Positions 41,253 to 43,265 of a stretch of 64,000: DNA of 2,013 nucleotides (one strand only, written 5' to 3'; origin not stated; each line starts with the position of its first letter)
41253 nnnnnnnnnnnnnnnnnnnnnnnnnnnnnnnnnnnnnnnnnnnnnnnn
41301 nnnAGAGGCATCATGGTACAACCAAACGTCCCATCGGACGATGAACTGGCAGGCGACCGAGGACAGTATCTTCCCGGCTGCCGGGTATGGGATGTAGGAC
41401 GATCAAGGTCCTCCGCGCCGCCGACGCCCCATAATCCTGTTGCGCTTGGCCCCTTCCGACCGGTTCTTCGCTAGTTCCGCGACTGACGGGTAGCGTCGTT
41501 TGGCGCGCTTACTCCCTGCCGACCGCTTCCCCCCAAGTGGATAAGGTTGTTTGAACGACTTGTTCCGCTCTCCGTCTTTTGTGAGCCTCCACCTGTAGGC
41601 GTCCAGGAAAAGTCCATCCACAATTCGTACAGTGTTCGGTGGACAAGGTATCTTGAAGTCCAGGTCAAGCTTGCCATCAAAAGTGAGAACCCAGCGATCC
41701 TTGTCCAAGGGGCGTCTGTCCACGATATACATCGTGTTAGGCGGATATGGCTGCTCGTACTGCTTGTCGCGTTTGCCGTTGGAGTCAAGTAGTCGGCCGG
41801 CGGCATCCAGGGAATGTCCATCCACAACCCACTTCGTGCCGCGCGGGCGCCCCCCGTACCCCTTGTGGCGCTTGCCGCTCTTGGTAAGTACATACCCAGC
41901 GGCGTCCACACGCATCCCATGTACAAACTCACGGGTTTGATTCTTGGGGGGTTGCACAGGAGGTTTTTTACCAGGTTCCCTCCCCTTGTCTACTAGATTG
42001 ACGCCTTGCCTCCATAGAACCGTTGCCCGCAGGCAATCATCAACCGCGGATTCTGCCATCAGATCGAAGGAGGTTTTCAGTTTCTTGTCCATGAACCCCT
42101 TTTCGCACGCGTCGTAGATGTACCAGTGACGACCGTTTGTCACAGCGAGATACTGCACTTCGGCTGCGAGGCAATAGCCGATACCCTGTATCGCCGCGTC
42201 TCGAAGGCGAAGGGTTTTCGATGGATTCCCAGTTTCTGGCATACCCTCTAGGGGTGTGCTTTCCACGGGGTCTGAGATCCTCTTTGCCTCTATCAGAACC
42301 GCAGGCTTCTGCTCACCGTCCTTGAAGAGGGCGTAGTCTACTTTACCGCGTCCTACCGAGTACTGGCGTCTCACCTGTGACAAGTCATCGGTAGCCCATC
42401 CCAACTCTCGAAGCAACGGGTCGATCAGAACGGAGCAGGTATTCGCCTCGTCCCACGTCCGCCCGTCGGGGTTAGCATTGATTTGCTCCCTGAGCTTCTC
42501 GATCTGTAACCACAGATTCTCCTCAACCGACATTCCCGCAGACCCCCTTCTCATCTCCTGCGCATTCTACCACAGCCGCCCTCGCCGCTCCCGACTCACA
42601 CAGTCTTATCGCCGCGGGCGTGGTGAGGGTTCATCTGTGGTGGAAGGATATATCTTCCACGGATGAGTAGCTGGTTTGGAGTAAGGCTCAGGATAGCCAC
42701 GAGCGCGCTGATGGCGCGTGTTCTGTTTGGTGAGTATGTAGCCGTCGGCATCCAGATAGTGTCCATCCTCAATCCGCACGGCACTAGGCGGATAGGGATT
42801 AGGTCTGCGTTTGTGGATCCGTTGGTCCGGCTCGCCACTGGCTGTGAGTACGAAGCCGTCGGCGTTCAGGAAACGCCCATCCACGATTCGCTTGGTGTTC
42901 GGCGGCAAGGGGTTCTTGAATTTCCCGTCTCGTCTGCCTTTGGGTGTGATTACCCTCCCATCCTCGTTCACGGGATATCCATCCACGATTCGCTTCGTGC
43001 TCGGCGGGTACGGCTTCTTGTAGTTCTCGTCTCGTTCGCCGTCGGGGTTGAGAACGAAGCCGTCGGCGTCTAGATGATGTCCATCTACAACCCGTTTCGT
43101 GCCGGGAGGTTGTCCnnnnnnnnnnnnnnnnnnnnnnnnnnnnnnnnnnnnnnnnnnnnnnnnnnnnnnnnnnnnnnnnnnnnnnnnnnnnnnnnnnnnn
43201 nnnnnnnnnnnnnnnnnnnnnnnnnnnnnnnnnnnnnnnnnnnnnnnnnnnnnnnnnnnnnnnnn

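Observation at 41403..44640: A tandem triplication of a PD-(D/E)xK (HsdR-N-like) nuclease gene carrying a variable number of a novel ~33-aa repeat, each copy behind a near-identical promoter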

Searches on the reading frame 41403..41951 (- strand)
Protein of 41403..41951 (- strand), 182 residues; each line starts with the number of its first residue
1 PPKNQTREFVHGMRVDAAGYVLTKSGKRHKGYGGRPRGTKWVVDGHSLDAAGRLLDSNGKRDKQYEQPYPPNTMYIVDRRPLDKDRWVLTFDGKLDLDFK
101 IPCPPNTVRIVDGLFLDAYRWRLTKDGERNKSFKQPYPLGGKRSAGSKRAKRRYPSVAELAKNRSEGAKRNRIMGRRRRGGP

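Call 23: search_protein_families(library=pfam, proteins=[window:41403-41951:-], max_evalue=10)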
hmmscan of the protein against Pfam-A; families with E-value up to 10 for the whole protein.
window:41403-41951:- (182 aa): 0 families

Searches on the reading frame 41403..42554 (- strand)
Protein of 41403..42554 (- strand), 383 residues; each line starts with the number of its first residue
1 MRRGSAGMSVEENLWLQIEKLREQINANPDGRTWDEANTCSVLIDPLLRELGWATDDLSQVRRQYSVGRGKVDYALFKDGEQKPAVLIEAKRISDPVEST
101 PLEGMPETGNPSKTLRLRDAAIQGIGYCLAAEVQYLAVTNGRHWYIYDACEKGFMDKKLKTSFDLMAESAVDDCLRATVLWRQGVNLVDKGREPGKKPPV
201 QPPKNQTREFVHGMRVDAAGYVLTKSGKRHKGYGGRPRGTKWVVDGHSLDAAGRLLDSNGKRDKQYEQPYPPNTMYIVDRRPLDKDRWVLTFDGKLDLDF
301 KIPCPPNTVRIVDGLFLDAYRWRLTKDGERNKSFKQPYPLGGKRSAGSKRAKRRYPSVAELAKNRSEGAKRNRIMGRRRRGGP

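Call 3: search_protein_families(library=pfam, proteins=[window:41403-42554:-], max_evalue=1)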
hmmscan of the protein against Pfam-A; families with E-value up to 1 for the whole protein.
window:41403-42554:- (383 aa): 5 families
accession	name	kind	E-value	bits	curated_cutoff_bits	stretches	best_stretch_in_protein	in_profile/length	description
PF04313.20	HSDR_N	-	2.1e-06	28.2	25.1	1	63-149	116-192/198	Type I restriction enzyme R protein N terminus (HSDR_N)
PF23653.1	DUF7149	-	0.00017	21.6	27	1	132-168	129-168/239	Domain of unknown function (DUF7149)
PF13588.12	HSDR_N_2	-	0.0017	18.9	25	1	120-149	67-96/110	Type I restriction enzyme R protein N terminus (HSDR_N)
PF04471.18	Mrr_cat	-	0.022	15.3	21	1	43-102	12-66/115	Restriction endonuclease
PF20464.3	MmeI_N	-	0.17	12.6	27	1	30-155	13-129/181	MmeI, N-terminal domain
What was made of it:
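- On Mrr-like type IV restriction enzyme: PF04471 scores 15.3 bits against a cutoff of 21, for gene A only (call 3).
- Closest known: Solitary modification-dependent. Different: The Mrr_cat hit is below threshold (15.3 against 21 bits, call 3).
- Pfam HSDR_N scores 27-30 bits against a gathering cutoff of 25.1 (call 3).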

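Call 18: search_protein_families(library=padloc, proteins=[window:41403-42533:-], max_evalue=1)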
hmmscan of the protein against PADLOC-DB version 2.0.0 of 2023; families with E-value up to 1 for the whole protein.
window:41403-42533:- (376 aa): 2 families
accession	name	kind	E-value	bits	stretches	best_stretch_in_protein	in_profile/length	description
PDLC04706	PDC-M54B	-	0.004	13.9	1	25-90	39-107/475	-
PDLC04704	PDC-M54B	-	0.011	12.3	1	29-87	52-115/507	-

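Call 19: search_protein_families(library=ncbifam, proteins=[window:41403-42533:-], max_evalue=1)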
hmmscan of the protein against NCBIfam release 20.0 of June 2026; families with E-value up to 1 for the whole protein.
window:41403-42533:- (376 aa): 3 families
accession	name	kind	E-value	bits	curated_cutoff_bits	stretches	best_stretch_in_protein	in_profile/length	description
NF046051.1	restrict_EcoAI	equivalog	0.064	11.6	550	1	28-146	2-112/768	EcoAI/FtnUII family type I restriction enzme subunit R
NF008745.0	PRK11778.1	equivalog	0.16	11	259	1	130-163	269-301/345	protease SohB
NF008521.0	PRK11448.1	equivalog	0.29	9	729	0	59-93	276-309/1123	type I restriction-modification system endonuclease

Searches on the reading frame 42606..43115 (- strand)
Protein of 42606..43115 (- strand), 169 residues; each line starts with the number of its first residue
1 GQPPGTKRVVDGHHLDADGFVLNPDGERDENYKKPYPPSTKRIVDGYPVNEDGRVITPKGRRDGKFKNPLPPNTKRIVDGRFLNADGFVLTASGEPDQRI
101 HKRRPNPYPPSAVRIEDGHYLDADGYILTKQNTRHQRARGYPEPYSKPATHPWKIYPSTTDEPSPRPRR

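Call 23: search_protein_families(library=pfam, proteins=[window:42606-43115:-], max_evalue=10)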
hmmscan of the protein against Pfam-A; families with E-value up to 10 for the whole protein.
window:42606-43115:- (169 aa): 3 families
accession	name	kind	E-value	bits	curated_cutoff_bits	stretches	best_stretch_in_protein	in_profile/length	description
PF12396.14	DUF3659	-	0.00013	22.2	24.8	1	44-94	3-49/61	Protein of unknown function (DUF3659)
PF19085.6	Choline_bind_2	-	0.027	15.1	27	0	41-53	22-36/38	Choline-binding repeat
PF20606.3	DUF6799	-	0.18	12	26.8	0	43-61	29-47/63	Domain of unknown function (DUF6799)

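Call 53: predict_structure(alignment_id=A6)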
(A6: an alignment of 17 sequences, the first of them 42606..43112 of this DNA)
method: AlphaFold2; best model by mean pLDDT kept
length: 168 residues; sequences in the alignment: 17
mean_pLDDT: 82.7   pTM: 0.70
mean pLDDT of the five models: 82.7, 82.1, 81.8, 78.8, 78.7
residues with pLDDT >= 90: 67; 70-90: 75; 50-70: 11; < 50: 15
segments of 3 or more residues with pLDDT < 50: 145-149, 159-168
pLDDT, mean of each block of 10 residues (from residue 1): 93 94 92 92 91 91 89 88 92 89 83 85 84 80 51 63 39
secondary structure, 60 per line:
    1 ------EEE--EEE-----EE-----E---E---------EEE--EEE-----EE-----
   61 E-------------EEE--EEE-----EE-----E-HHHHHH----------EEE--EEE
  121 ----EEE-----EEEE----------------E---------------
elements in order: E7-9 E12-14 E41-43 E46-48 E75-77 E80-82 H97-102 E113-115 E118-120 E125-127 E133-136
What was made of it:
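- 42675..43094 (-): Repeat array of B: 4 units of 34 aa (the third is 38 aa), residues 187-326. The AlphaFold2 model of the C-terminus alone has pLDDT 82.7 and pTM 0.70, with each unit forming short paired beta strands (call 53).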

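Call 62: fold_search(model_id=the predicted structure, library=pdb)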
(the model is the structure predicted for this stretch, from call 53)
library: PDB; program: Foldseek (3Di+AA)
matches with E <= 10: 76; with E <= 0.001: 0
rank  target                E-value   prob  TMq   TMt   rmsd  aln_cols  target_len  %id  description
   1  5ngy_A                9.8e-02  0.06  0.14  0.05  12.4       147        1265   15  Crystal structure of Leuconostoc citreum NRRL B-1299 dextransucrase DSR-M (released 2017-11-01)
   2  4ruq_A                1.3e-01  0.16  0.20  0.16   8.3       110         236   15  Carp Fishelectin, apo form (released 2015-04-08)
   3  4rus_B                1.3e-01  0.15  0.19  0.15   8.3        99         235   15  Carp Fishelectin, holo form (released 2015-04-08)
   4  4ruq_B                1.5e-01  0.15  0.20  0.16   8.3        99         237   15  Carp Fishelectin, apo form (released 2015-04-08)
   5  5mvx                  5.1e-01  0.03  0.13  0.09  19.0       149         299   11  Human DLL4 C2-EGF3 (released 2017-06-14)
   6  6t16_B                5.1e-01  0.03  0.14  0.04  12.1       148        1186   13  ASR Alternansucrase in complex with panose (released 2020-06-17)
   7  8z5u_AR               1.0e+00  0.08  0.20  0.14  13.3        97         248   18  Cryo-EM structure of the rod-export apparatus with partial hook within the polar flagellar motor (released 2025-10-22)
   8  6szi_B                1.2e+00  0.01  0.14  0.03  21.6       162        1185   10  ASR Alternansucrase in complex with isomaltose (released 2020-06-17)
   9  9lh3_A                1.3e+00  0.03  0.11  0.06   9.6        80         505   19  Vibrio cholerae cytolysin cradle loop mutant-Y194A half barrel pre-pore model (released 2025-10-01)
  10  8hna                  1.4e+00  0.04  0.19  0.21  13.4       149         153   13  Crystal structure of N-terminal fragment (20-221aa) of human SCARF1 (released 2023-12-20)
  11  7cbm_P                1.5e+00  0.10  0.19  0.14   9.9        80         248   18  Cryo-EM structure of the flagellar distal rod with partial hook from Salmonella (released 2021-04-28)
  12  8z5u_AT               1.5e+00  0.06  0.20  0.14  13.2        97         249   18  Cryo-EM structure of the rod-export apparatus with partial hook within the polar flagellar motor (released 2025-10-22)
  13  7v1n_A                1.6e+00  0.02  0.18  0.03  14.8       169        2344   13  Structure of the Clade 2 C. difficile TcdB in complex with its receptor TFPI (released 2022-02-23)
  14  5ngy_B                1.7e+00  0.01  0.14  0.05  12.2       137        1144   15  Crystal structure of Leuconostoc citreum NRRL B-1299 dextransucrase DSR-M (released 2017-11-01)
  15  8qen                  1.7e+00  0.01  0.13  0.03  13.9       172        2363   17  cryo-EM structure of apo Clostridioides difficile toxin B (released 2024-03-20)
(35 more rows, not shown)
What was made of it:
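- On Cell-wall / choline-binding hairpin repeats; DUF3659: The best Foldseek hit has E 0.098 (call 62).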

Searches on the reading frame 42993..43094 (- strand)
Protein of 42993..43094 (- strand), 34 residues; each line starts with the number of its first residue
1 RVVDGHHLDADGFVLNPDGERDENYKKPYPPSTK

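Call 28: search_protein_representatives(alignment_id=A3)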
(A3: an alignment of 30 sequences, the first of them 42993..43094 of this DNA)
Query: 30 sequences, 34 profile positions. Proteins with E-value up to 0.001 (for the whole library): 30; up to 1e-10: 10; up to 1e-30: 6. The best 30 are listed.
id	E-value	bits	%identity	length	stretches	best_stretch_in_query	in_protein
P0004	1.1e-69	245.9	-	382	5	1-34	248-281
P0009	6.4e-61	217.8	-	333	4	1-33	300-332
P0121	2.1e-59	213.0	-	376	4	1-34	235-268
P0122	6.4e-59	211.5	-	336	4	1-34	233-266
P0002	8.0e-49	179.2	-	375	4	1-33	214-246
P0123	3.7e-32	125.8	-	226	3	1-33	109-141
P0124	4.7e-22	93.5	-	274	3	1-33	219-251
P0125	2.7e-14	68.7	-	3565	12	4-19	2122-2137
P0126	2.1e-11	59.5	-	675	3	6-29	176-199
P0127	8.8e-11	57.4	-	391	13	4-20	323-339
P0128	1.8e-08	50.0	-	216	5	5-28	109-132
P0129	1.9e-07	46.7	-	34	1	8-29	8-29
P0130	2.8e-07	46.2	-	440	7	12-31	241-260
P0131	7.9e-07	44.8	-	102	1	1-29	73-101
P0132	8.5e-07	44.7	-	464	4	3-21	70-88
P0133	4.2e-06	42.5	-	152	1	3-31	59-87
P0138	9.5e-06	41.3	-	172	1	2-29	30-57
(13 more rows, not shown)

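Call 43: search_solved_structures(query=A3, max_evalue=10, show_alignments=3)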
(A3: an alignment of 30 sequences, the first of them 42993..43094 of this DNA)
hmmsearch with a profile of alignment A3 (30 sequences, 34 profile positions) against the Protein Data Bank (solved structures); distinct sequences matched with E-value up to 10: 5.
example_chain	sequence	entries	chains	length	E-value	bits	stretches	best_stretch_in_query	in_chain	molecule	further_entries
7acz_B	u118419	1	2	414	0.037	17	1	4-17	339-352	SLPH (HMW SLP)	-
8bby_B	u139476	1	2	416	0.038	17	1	4-17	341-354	S-layer protein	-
7qrx_A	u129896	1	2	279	1.5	11.9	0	5-15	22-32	E3 ubiquitin-protein ligase TRIM71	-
9jur_A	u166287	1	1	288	1.7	11.7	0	5-15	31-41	E3 ubiquitin-protein ligase TRIM71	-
6ft5_A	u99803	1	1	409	3.7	10.6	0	9-15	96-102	alphaRep A3_A3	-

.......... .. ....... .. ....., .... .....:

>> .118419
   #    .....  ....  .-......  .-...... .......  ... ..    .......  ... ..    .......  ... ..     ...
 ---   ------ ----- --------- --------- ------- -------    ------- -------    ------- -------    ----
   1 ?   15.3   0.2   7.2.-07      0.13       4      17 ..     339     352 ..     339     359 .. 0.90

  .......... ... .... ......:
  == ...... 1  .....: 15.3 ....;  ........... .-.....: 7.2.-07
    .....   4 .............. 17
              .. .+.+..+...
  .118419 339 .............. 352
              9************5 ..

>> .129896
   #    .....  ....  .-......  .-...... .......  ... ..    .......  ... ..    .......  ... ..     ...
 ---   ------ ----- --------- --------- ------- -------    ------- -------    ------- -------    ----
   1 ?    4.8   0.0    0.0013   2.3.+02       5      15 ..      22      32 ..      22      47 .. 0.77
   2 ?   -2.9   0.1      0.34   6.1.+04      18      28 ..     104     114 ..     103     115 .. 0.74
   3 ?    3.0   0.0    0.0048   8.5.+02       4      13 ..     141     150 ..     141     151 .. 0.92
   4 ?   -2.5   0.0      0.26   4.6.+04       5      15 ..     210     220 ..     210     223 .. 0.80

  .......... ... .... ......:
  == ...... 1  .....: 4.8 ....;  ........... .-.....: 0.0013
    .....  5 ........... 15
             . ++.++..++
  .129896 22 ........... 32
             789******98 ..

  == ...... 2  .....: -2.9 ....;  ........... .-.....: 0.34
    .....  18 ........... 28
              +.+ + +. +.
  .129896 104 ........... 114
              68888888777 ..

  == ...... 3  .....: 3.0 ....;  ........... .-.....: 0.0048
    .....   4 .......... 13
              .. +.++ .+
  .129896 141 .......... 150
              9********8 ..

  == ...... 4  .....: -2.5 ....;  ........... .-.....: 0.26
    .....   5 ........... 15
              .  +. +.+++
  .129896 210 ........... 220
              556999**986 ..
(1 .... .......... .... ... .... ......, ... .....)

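Call 56: search_protein_families(library=pfam, proteins=[P0126, P0133, P0138, P0130], max_evalue=0.1)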
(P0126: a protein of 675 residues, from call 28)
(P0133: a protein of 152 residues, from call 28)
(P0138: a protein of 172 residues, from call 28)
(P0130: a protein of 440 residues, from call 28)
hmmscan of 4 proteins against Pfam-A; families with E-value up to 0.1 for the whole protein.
P0126 (675 aa): 1 family
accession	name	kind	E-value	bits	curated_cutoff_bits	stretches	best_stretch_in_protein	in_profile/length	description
PF03496.20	ADPrib_exo_Tox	-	6.8e-24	84.7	23.4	1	492-663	2-179/196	ADP-ribosyltransferase exoenzyme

P0133 (152 aa): 1 family
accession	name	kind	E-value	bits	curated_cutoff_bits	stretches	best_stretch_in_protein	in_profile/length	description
PF24461.1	DUF7576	-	0.036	14.4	27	0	113-147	20-53/60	Family of unknown function (DUF7576)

P0138 (172 aa): 1 family
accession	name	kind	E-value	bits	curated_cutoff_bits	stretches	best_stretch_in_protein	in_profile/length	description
PF12790.13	T6SS-SciN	-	0.076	13.2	27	0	13-58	35-80/120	Type VI secretion lipoprotein, VasD, EvfM, TssJ, VC_A0113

P0130 (440 aa): 1 family
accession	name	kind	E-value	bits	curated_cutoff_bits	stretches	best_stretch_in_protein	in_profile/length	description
PF19239.5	GIY_YIG_domain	-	0.075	13.2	21.4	0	65-151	65-159/163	GIY-YIG domain-containing protein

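Call 70: find_encoding_contigs(protein=P0126, flank=8000, max_places=2)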
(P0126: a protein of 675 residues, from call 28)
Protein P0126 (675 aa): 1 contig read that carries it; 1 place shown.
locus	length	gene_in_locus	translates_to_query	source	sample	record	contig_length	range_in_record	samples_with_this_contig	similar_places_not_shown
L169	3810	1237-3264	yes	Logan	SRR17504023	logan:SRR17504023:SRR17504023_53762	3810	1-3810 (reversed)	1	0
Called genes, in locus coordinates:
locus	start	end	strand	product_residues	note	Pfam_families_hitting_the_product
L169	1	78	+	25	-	?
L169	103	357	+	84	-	-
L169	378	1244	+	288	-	PF06150:ChaB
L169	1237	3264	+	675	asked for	PF03496:ADPrib_exo_Tox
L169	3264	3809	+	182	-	?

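Call 71: find_encoding_contigs(protein=P0138, flank=8000, max_places=2)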
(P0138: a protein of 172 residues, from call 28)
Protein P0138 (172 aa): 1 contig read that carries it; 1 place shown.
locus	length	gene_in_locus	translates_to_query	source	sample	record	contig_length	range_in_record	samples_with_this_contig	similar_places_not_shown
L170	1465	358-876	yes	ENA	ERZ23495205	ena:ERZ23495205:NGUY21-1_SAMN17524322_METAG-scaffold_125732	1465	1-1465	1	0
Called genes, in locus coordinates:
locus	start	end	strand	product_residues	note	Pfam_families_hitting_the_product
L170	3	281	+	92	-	?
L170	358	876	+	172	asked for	-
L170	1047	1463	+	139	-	?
